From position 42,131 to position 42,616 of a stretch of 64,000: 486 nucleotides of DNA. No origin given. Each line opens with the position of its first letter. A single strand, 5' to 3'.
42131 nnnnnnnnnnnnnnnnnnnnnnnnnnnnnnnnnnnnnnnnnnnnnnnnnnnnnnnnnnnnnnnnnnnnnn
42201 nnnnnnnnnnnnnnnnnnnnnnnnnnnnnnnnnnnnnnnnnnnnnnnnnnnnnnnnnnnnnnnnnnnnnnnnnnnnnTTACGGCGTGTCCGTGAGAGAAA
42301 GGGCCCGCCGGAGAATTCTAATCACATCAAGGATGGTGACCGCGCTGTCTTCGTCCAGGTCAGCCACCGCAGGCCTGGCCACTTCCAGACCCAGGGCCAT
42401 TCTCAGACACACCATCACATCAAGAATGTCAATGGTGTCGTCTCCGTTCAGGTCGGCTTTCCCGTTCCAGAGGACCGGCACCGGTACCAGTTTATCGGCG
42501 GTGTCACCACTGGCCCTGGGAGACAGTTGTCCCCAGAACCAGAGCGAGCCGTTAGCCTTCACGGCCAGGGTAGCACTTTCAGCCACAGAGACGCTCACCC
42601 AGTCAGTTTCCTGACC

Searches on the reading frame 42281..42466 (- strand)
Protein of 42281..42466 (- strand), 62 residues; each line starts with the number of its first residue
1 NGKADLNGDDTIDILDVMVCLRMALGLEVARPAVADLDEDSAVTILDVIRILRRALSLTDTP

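Call 9: search_protein_families(library=ncbifam, proteins=[window:42281-42466:-], max_evalue=0.1)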
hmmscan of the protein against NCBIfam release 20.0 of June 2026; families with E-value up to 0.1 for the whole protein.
seq(62 aa): 1 family
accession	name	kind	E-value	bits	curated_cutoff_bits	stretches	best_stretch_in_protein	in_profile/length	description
NF045500.1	Omp28_seleno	equivalog_domain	0.034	13.5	200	1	1-53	321-373/377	Omp28-related selenoprotein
